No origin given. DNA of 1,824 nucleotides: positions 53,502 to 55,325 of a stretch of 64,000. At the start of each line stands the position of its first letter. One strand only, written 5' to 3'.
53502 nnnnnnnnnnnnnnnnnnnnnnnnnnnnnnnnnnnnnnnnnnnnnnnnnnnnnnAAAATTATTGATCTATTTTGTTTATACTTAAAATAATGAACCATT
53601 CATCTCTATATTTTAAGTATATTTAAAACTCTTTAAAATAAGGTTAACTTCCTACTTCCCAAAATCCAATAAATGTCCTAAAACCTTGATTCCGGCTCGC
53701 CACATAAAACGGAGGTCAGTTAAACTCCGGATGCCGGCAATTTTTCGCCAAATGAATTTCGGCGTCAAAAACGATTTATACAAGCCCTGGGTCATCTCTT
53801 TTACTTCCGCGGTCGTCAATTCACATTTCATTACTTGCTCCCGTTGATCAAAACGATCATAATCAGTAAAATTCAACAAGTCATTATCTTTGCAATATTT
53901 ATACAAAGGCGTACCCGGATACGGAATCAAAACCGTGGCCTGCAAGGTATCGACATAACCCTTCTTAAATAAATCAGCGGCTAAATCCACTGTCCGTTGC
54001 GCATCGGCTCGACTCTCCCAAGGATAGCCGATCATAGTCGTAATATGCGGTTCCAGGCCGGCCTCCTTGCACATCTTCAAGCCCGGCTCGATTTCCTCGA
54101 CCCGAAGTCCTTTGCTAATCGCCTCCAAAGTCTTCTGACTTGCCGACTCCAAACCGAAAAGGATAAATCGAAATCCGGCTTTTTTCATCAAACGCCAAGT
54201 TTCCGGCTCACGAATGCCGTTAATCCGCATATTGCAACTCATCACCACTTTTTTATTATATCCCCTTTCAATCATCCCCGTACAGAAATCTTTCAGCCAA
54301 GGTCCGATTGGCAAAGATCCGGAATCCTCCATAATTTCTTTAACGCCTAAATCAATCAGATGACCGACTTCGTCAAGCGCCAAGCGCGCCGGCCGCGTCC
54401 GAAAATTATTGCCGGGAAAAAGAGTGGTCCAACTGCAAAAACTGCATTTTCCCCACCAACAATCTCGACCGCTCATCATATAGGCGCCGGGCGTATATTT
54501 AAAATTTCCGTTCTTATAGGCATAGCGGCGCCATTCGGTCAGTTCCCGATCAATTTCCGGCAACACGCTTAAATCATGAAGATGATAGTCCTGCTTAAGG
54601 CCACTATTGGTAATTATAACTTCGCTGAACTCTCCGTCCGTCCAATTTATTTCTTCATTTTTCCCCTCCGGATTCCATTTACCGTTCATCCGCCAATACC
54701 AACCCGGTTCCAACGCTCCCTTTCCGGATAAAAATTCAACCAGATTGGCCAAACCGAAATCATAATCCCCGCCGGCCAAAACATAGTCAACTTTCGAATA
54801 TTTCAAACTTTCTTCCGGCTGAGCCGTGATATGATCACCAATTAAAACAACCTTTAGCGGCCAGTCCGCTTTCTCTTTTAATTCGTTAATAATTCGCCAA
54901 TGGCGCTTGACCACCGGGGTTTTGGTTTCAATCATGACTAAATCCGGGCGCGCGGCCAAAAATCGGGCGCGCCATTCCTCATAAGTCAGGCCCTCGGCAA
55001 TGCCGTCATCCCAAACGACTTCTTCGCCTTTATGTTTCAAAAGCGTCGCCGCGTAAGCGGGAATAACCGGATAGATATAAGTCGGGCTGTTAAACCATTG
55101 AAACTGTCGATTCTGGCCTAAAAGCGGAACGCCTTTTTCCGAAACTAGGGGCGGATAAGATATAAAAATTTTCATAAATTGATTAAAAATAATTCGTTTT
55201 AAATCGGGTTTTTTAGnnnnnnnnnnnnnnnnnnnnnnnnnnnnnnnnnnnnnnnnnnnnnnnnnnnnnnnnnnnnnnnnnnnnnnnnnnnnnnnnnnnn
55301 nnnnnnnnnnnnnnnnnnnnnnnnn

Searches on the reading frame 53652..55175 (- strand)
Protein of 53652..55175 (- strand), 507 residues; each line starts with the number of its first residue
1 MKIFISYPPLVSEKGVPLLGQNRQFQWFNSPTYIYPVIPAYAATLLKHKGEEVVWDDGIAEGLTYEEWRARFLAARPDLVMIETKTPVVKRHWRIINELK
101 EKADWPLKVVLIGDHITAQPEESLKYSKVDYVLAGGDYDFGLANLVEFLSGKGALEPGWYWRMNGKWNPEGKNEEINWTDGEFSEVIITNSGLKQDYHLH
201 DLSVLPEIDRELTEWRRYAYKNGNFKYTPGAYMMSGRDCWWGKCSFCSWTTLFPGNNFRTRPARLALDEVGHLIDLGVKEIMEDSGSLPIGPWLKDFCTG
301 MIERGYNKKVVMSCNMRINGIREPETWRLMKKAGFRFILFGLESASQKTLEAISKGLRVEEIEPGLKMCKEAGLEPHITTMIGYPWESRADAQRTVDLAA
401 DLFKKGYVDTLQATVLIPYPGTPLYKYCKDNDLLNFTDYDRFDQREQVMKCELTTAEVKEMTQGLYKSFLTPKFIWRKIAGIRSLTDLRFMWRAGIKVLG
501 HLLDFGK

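Call 9: search_protein_families(library=pfam, proteins=[window:53652-55175:-], max_evalue=0.01)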
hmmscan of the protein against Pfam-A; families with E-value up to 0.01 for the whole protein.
window:53652-55175:- (507 aa): 2 families
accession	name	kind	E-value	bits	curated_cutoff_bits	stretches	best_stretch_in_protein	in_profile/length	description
PF04055.27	Radical_SAM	-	2.7e-14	54.1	29.5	1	237-399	5-166/166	Radical SAM superfamily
PF02310.24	B12-binding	-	0.00052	20.3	32.1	1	40-135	18-111/121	B12 binding domain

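Call 11: search_protein_families(library=ncbifam, proteins=[window:53652-55175:-])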
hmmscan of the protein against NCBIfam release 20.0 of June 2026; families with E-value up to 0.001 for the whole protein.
window:53652-55175:- (507 aa): 17 families
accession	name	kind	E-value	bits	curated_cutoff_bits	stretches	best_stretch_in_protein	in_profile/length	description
TIGR03471.1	HpnJ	equivalog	4.4e-41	141.2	577.6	1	32-481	30-445/472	hopanoid biosynthesis associated radical SAM protein HpnJ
TIGR02026.1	BchE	equivalog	1.1e-23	83.9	481.35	1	37-477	23-435/497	magnesium-protoporphyrin IX monomethyl ester anaerobic oxidative cyclase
TIGR04479.1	bcpD_PhpK_rSAM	subfamily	1.7e-18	66.3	600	1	232-473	243-472/504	PhpK family radical SAM P-methyltransferase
TIGR04013.1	B12_SAM_MJ_1487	hypoth_equivalog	3e-18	65.8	251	1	336-427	267-356/382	TIGR04013 family B12-binding domain/radical SAM domain-containing protein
NF050148.1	rSAM_ApyD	equivalog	1.8e-17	63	750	1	235-430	204-395/645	RiPP biosynthesis radical SAM protein ApyD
TIGR04014.1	B12_SAM_MJ_0865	equivalog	6e-16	58.2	360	1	231-428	161-358/434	methyl-coenzyme M reductase glutamine C-methyltransferase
TIGR04072.2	rSAM_ladder_B12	equivalog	3.7e-14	52.2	360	1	237-402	187-349/443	lipid biosynthesis B12-binding/radical SAM protein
TIGR04295.1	B12_rSAM_oligo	hypoth_equivalog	7.4e-14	51.2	400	1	35-426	24-382/422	TIGR04295 family B12-binding domain-containing radical SAM protein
TIGR04367.1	HpnR_B12_rSAM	equivalog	3e-11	42.5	650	1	210-458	169-401/490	hopanoid C-3 methylase HpnR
NF033070.1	rSAM_AprD4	equivalog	7.1e-10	38.4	500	1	199-460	167-422/456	AprD4 family radical SAM diol-dehydratase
TIGR03975.1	rSAM_ocin_1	subfamily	8.2e-09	34.5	281.85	1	228-396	259-424/606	RiPP maturation radical SAM C-methyltransferase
TIGR04385.1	B12_rSAM_cofa1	equivalog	1e-07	31.5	450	1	201-403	169-361/438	B12 lower ligand biosynthesis radical SAM protein BzaD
NF040542.1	rSAM_RCCLKC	equivalog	4.2e-07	29.5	450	1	324-427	272-376/423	arsinothricin biosynthesis radical SAM protein ArsL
NF040546.1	rSAM_CUAEP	equivalog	1.6e-06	27.1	500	1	209-418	150-359/468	CUAEP/CCAEP-tail radical SAM (seleno)protein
TIGR01212.1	TIGR01212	equivalog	0.00027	20.1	180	1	338-427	141-226/302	tRNA modification radical SAM protein MnmL/YtqA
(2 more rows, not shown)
